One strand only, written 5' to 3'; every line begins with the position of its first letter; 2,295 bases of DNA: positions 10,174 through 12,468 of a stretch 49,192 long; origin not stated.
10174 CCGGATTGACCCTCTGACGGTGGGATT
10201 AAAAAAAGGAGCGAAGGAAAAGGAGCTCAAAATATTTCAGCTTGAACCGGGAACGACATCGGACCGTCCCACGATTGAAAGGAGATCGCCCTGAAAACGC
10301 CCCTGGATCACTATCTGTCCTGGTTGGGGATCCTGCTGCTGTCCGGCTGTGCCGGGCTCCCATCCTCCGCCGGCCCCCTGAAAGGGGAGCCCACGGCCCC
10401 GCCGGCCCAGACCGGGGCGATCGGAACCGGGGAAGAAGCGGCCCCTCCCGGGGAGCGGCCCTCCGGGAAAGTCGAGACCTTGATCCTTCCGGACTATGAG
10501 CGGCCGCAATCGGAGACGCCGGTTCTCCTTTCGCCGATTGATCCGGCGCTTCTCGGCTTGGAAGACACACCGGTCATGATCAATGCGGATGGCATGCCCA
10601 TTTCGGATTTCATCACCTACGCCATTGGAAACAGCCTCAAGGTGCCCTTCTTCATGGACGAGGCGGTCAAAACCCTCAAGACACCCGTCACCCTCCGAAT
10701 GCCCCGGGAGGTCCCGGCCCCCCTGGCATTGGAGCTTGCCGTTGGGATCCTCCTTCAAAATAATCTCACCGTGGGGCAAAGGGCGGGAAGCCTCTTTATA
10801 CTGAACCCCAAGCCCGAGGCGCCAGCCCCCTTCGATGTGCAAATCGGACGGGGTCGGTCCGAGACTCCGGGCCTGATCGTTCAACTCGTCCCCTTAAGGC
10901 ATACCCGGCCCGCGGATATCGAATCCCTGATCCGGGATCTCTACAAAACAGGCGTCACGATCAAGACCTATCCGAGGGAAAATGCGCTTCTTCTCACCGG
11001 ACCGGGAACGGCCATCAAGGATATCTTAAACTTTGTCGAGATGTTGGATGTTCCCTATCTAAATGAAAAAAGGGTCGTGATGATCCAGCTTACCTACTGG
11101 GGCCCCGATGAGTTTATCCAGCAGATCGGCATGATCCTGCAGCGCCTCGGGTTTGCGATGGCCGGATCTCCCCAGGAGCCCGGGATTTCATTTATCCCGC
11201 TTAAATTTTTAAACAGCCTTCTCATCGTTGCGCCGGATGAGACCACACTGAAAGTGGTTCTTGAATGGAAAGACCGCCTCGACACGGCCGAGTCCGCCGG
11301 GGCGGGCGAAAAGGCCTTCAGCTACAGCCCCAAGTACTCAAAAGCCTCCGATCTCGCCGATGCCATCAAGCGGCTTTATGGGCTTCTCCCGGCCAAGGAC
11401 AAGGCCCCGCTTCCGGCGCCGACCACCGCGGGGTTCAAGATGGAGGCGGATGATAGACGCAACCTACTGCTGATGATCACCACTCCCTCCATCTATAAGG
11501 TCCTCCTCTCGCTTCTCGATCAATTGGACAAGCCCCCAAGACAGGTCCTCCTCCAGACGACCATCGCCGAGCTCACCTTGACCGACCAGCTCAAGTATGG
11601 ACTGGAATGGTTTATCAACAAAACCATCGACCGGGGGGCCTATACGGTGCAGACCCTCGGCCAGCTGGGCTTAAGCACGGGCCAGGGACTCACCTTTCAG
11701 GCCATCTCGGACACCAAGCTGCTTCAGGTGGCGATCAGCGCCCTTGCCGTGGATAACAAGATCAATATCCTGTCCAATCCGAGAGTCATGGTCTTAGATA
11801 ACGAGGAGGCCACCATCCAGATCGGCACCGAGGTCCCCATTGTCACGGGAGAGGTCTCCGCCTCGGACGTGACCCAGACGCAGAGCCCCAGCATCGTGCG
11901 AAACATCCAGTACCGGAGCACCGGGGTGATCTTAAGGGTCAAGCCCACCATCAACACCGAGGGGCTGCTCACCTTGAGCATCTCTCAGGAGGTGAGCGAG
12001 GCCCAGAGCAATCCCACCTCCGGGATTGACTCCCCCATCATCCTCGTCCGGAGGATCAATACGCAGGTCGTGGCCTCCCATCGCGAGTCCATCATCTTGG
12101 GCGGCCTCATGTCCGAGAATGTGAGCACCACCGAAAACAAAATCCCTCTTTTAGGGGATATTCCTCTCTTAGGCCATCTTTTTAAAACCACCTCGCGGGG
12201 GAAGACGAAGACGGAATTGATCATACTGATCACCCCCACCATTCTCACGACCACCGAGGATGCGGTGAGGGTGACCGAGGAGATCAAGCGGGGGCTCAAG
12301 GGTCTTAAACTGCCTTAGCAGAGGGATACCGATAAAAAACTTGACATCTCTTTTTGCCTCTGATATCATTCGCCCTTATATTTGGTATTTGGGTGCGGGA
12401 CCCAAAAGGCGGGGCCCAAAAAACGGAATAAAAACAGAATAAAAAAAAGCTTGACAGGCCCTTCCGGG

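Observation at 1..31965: One locus holds an export machine, a candidate S-layer subunit and an slg-like glycan assembly line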

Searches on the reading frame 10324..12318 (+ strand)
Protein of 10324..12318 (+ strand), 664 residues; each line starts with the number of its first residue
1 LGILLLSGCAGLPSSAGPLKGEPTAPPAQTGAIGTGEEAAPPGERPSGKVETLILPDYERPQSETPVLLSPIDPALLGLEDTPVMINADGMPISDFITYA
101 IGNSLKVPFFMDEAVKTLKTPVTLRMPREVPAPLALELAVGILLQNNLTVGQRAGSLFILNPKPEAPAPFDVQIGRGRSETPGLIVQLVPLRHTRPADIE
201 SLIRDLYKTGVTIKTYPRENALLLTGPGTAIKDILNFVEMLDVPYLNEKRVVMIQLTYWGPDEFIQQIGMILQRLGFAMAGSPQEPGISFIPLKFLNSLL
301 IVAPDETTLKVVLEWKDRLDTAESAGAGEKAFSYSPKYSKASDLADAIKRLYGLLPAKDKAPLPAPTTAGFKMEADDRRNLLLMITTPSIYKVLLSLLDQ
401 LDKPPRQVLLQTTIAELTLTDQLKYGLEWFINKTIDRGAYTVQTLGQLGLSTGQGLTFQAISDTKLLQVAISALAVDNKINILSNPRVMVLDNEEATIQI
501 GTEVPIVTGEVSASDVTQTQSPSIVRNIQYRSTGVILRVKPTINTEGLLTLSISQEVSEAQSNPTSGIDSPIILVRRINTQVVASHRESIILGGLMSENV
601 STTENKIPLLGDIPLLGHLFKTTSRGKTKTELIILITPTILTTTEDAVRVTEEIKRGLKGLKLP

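Call 4: search_protein_families(library=pfam, proteins=[window:10324-12318:+])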
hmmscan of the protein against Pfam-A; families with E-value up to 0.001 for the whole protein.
window:10324-12318:+ (664 aa): 2 families
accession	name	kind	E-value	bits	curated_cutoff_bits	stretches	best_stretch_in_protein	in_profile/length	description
PF00263.26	Secretin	-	6.9e-46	156.4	27.5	1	473-641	1-168/169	Bacterial type II and III secretion system protein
PF03958.22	Secretin_N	-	1.9e-25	89.3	28.2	2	334-407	4-69/69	Bacterial type II/III secretion system short domain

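Call 11: search_protein_families(library=ncbifam, proteins=[window:10324-12318:+], max_evalue=0.01)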
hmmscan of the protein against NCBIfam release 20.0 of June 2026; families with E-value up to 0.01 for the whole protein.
window:10324-12318:+ (664 aa): 9 families
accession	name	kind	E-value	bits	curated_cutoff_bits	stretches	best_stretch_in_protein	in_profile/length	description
TIGR02517.1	type_II_gspD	equivalog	1.4e-100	337.5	351.35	1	89-651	4-600/600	type II secretion system secretin GspD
TIGR02515.1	IV_pilus_PilQ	subfamily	1e-48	166.5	284.35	2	452-641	246-427/428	type IV pilus secretin PilQ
TIGR02519.1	pilus_MshL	equivalog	1.9e-38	132.1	250.2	1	384-641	12-290/290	pilus (MSHA type) biogenesis protein MshL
TIGR02516.1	type_III_yscC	equivalog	7.1e-36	123.7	238.45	1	367-641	195-461/463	type III secretion system outer membrane ring subunit SctC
NF010083.0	PRK13568.1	equivalog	5.4e-32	111.1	554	1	374-641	155-417/419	DNA uptake porin HofQ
NF007851.2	PRK10560.1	exception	3.1e-24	85.5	598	1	372-643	145-411/412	DNA uptake porin HofQ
NF011873.0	PRK15346.1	equivalog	5.8e-23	81.3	524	1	371-636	236-489/499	EscC/YscC/HrcC family type III secretion system outer membrane ring protein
NF042912.1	Amuc_1098_fam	equivalog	4.3e-20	71.4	750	1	566-644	721-799/805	Amuc_1098 family type IV pilus outer membrane protein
TIGR02520.1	pilus_B_mal_scr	equivalog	7.8e-06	24.7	287.65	1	388-639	254-512/513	PilN family type IVB pilus formation outer membrane protein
